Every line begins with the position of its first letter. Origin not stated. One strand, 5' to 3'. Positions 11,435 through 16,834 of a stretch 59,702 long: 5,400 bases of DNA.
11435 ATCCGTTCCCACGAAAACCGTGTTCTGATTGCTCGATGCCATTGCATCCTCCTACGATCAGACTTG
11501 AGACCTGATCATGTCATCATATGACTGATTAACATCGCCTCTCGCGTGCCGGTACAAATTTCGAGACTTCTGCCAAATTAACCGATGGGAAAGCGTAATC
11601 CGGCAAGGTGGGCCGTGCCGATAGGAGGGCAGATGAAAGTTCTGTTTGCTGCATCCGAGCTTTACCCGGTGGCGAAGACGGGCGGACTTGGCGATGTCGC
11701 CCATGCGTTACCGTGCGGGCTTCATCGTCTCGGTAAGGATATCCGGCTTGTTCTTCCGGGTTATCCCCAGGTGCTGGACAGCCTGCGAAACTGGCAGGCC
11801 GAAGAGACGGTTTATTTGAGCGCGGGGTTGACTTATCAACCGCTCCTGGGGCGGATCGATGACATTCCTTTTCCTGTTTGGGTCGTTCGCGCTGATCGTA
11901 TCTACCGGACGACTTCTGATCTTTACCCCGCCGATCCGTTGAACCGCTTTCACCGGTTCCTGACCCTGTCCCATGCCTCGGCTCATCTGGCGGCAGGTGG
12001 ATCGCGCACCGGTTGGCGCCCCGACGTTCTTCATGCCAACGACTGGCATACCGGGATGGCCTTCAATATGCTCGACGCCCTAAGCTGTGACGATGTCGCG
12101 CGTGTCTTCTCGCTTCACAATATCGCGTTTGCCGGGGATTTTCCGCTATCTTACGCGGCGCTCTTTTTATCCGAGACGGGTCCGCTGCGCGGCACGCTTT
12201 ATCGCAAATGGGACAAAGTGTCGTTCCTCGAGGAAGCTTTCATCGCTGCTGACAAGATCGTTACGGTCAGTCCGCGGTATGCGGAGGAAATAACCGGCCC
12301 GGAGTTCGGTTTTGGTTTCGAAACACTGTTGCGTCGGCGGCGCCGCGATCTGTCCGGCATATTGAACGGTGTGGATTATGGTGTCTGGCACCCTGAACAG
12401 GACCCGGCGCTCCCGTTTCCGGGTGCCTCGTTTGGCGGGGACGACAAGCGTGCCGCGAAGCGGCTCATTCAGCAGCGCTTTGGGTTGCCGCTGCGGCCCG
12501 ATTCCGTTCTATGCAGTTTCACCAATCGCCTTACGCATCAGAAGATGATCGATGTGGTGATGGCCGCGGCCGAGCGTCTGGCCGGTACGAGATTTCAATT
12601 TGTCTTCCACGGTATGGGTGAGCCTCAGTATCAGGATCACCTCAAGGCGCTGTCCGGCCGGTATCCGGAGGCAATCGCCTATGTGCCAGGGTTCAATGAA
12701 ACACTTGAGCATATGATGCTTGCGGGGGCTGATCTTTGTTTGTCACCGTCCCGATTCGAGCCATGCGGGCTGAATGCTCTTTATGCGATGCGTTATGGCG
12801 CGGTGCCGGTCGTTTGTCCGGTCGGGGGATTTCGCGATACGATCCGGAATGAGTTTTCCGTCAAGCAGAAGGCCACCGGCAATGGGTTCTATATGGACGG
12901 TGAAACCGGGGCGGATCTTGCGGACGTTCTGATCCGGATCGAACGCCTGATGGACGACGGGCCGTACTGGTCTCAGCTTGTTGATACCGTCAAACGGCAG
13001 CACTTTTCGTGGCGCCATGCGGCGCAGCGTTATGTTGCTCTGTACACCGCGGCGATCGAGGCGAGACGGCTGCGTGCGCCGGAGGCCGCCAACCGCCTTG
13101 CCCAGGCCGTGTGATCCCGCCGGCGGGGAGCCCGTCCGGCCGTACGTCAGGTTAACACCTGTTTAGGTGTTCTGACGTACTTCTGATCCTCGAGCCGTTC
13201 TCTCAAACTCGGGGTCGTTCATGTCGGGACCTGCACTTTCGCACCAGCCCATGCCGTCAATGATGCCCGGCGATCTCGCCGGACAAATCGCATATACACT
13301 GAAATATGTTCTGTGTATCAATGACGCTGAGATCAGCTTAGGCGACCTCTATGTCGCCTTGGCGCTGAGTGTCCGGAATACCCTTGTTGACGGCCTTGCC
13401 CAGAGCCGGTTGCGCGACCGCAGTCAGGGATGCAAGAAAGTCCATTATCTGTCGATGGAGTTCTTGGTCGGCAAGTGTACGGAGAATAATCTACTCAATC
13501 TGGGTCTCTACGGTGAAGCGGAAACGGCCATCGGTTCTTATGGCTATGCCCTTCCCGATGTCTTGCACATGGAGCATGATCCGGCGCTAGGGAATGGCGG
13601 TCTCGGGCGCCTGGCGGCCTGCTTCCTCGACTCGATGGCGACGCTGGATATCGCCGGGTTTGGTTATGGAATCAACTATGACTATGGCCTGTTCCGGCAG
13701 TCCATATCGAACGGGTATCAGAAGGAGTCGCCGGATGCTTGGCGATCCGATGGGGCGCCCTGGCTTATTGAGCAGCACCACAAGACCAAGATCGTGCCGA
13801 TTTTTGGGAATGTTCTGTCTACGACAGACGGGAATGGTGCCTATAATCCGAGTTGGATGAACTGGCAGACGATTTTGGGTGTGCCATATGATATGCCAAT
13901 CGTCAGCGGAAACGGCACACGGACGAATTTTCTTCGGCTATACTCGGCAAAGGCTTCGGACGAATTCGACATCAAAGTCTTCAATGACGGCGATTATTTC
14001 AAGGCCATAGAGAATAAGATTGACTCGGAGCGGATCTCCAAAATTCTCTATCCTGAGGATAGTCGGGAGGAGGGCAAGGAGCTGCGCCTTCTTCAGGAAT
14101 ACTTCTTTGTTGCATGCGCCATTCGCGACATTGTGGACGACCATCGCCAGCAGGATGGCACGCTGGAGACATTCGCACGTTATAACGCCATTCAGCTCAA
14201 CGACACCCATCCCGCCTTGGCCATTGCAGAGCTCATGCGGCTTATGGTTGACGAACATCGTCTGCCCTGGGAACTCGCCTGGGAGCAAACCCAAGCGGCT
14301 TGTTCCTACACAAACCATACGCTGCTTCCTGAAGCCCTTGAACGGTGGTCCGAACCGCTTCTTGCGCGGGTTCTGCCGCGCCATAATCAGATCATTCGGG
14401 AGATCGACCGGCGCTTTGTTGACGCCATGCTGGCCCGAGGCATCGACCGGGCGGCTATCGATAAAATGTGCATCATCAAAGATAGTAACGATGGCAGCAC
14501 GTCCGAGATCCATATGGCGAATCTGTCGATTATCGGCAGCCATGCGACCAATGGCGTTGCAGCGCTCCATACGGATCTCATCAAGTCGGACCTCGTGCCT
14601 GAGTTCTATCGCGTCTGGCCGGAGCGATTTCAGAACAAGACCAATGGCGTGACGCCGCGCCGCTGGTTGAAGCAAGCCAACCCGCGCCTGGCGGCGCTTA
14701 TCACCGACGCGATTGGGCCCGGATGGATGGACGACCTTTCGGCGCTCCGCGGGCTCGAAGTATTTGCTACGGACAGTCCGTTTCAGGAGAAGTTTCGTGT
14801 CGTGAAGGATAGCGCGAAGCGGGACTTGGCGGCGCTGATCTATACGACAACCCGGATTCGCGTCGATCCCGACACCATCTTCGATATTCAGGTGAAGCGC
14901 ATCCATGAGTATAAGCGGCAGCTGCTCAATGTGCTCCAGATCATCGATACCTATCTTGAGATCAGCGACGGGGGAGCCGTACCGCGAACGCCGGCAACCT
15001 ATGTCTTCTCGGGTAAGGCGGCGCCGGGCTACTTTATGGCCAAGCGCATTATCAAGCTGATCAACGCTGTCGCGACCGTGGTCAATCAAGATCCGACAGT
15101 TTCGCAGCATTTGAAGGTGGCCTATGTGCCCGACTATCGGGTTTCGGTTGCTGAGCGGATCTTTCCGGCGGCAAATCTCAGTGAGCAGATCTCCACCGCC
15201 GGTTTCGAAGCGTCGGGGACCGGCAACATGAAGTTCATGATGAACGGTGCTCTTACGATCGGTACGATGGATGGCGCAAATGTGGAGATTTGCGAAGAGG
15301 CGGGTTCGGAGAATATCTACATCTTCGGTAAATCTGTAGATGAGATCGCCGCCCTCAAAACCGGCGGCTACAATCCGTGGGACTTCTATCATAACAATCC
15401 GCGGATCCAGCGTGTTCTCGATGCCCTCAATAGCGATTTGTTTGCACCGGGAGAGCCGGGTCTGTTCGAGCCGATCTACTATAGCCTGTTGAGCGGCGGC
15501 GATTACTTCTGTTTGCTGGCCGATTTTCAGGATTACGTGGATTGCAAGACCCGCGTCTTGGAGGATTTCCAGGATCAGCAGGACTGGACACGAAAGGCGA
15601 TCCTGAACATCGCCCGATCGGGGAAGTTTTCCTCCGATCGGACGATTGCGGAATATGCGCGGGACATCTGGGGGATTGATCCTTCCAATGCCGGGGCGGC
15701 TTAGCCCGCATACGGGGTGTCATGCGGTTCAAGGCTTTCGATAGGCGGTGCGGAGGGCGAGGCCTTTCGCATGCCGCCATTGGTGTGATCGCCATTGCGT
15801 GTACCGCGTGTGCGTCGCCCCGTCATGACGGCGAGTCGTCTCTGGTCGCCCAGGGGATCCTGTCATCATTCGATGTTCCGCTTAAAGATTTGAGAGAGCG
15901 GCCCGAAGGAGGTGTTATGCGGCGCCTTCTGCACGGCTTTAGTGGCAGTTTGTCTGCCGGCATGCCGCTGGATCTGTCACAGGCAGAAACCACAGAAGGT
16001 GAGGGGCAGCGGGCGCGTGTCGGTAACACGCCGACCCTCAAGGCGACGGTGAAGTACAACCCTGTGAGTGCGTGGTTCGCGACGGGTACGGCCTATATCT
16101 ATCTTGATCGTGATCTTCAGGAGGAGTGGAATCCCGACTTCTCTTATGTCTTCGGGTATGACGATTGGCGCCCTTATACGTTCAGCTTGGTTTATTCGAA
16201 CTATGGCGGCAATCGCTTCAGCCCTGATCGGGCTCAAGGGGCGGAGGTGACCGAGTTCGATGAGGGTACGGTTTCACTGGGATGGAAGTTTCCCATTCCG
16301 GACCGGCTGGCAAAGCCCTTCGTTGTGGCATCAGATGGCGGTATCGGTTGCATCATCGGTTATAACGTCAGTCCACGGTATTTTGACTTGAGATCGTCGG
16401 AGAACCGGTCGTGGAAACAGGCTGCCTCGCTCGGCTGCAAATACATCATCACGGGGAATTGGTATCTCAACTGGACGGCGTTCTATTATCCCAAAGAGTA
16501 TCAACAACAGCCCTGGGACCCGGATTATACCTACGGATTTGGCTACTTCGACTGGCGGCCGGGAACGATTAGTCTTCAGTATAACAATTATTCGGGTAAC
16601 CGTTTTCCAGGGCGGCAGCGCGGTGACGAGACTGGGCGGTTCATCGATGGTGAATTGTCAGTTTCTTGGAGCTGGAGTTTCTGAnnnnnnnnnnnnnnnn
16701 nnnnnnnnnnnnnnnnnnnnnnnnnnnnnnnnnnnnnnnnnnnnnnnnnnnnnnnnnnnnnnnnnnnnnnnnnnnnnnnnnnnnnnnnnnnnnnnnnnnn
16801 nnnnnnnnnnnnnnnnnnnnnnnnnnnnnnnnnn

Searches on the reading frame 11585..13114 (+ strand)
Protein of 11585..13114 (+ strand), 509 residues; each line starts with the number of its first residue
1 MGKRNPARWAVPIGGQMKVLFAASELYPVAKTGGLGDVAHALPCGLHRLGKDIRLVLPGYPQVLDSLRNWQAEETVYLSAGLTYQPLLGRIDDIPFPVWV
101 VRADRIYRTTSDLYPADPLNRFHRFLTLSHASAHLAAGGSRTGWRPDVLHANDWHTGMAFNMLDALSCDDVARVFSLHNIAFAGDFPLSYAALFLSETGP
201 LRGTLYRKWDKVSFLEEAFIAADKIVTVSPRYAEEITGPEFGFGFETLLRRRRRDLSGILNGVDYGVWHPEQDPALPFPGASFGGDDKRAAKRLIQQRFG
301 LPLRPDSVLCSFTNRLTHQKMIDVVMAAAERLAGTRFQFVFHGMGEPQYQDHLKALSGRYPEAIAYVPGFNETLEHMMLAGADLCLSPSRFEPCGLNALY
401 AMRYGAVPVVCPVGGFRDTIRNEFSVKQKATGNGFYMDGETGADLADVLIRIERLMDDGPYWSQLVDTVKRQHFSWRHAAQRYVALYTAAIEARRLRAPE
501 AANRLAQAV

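Call 71: search_protein_families(library=pfam, proteins=[window:11585-13114:+], max_evalue=0.001)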
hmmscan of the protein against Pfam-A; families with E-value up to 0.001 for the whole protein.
window:11585-13114:+ (509 aa): 6 families
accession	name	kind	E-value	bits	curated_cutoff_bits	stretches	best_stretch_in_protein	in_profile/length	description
PF08323.17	Glyco_transf_5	-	1.9e-49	169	22.7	1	18-250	1-238/239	Starch synthase catalytic domain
PF00534.26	Glycos_transf_1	-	1.7e-12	47.7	26.4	1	298-453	6-156/172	Glycosyl transferases group 1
PF13692.12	Glyco_trans_1_4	-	5.5e-11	43.3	27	1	312-451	6-138/142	Glycosyl transferases group 1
PF13579.12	Glyco_trans_4_4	-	1.7e-08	35.4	29.7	1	33-237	1-143/158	Glycosyl transferase 4-like domain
PF13439.12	Glyco_transf_4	-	1.1e-06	29.2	28.5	1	33-236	2-148/170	Glycosyltransferase Family 4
PF20706.3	GT4-conflict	-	2.7e-06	27.1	26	1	334-482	230-384/385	Family 4 Glycosyltransferase in conflict systems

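Call 72: search_protein_families(library=ncbifam, proteins=[window:11585-13114:+], max_evalue=0.00001)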
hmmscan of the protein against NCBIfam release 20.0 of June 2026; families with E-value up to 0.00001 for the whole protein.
window:11585-13114:+ (509 aa): 14 families
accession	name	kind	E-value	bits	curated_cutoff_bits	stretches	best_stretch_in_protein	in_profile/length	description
NF001899.0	PRK00654.1-2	equivalog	2.4e-125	418.6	459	1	17-489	1-474/478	glycogen synthase GlgA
TIGR02095.1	glgA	subfamily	9.8e-121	403.7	328.45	1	17-489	1-476/477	glycogen/starch synthase, ADP-glucose type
NF010699.0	PRK14099.1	equivalog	1.7e-98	330.2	762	1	16-495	3-484/485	glycogen synthase GlgA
NF001903.0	PRK00654.2-2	equivalog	2.2e-96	323.4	616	1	17-492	1-480/482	glycogen synthase GlgA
NF001898.0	PRK00654.1-1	equivalog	1.7e-94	317.1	603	1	17-489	1-474/477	glycogen synthase GlgA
NF001900.0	PRK00654.1-3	equivalog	1.2e-87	294.3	509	1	17-496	1-460/481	glycogen synthase GlgA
NF001901.0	PRK00654.1-5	equivalog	1.4e-87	294.3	649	1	16-494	23-495/502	glycogen synthase GlgA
NF001906.0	PRK00654.2-5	equivalog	1.8e-69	235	870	1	16-491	5-484/485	glycogen synthase GlgA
NF001905.0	PRK00654.2-4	subfamily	3.3e-66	223.8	560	1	17-490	1-486/489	glycogen synthase GlgA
NF010698.0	PRK14098.1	equivalog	1.9e-55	188.4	754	1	141-490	137-486/489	starch synthase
NF001902.0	PRK00654.2-1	equivalog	3.7e-48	164.3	845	1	17-488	1-487/492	glycogen synthase GlgA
NF001904.0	PRK00654.2-3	equivalog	5.1e-39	134.3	577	1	17-488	1-472/475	glycogen synthase GlgA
TIGR03449.1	mycothiol_MshA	equivalog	3.2e-06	26.3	462.5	1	295-492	210-405/406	D-inositol-3-phosphate glycosyltransferase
NF038295.1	EPS_HpsP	equivalog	3.6e-06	26.2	550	1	289-488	191-385/388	hormogonium polysaccharide biosynthesis glycosyltransferase HpsP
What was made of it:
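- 11585..13114 (+): Glycogen synthase GlgA. Calls 71, 72.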

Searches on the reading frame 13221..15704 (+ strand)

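Call 52: search_protein_families(library=pfam, proteins=[window:13221-15704:+], max_evalue=0.01)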
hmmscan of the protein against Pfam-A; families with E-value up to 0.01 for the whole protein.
window:13221-15704:+ (827 aa): 2 families
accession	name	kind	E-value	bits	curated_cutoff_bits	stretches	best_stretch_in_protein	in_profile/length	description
PF00343.26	Phosphorylase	-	0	1022.8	27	1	107-819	4-713/713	Carbohydrate phosphorylase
PF22405.2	STIV-like_capsid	-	0.0066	16.6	26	0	596-683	13-100/148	Sulfolobus turreted icosahedral virus 1-like, major capsid protein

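Call 72: search_protein_families(library=ncbifam, proteins=[window:13221-15704:+], max_evalue=0.00001)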
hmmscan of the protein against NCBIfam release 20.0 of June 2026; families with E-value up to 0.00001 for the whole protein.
window:13221-15704:+ (827 aa): 5 families
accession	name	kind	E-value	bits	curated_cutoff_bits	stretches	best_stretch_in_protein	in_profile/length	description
TIGR02093.1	P_ylase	subfamily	0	1096.4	552.9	1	20-819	6-804/804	glycogen/starch/alpha-glucan family phosphorylase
NF011561.0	PRK14985.1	equivalog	6.6e-279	927.5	1273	1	51-818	39-797/800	maltodextrin phosphorylase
NF011562.0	PRK14986.1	equivalog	2.5e-258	859.4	1546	1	18-821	16-812/815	glycogen phosphorylase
TIGR02094.1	more_P_ylases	subfamily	5.8e-27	94.7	191.7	1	322-693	163-519/600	alpha-glucan family phosphorylase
NF041129.1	maldex_phorlase_Thcocales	equivalog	9.4e-15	53.8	1500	1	261-690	196-607/816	maltodextrin phosphorylase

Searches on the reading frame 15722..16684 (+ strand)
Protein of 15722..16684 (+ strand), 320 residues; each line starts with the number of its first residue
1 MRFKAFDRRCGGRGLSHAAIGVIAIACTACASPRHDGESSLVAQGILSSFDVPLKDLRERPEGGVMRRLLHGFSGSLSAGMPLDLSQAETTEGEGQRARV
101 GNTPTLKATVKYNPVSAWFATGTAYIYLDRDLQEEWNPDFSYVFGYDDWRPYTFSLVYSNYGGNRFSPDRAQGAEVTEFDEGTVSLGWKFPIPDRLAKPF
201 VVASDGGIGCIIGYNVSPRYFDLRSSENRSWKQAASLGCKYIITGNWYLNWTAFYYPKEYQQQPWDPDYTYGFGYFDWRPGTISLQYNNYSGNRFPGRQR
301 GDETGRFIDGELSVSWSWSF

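Call 52: search_protein_families(library=pfam, proteins=[window:15722-16684:+], max_evalue=0.01)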
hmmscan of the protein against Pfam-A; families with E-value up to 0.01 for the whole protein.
window:15722-16684:+ (320 aa): 0 families

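Call 63: search_solved_structures(query=window:15722-16681:+, max_evalue=10)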
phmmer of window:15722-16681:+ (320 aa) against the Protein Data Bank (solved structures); distinct sequences matched with E-value up to 10: 2.
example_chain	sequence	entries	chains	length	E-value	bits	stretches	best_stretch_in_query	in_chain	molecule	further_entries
8xai_A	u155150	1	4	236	0.006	18.8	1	88-153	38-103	Lipoprotein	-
6nyq_C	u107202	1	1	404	0.39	12.9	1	259-313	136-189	Glycosylated lysosomal membrane protein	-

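Call 72: search_protein_families(library=ncbifam, proteins=[window:15722-16684:+], max_evalue=0.00001)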
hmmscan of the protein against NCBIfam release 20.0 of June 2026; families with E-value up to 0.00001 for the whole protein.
window:15722-16684:+ (320 aa): 0 families
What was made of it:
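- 15722..16684 (+): U320: conserved secreted protein with no family match. It has two internal repeats and ends in a C-terminal SWSF, so it is a candidate outer-membrane beta-barrel. No Pfam or NCBIfam hit (calls 52, 72).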
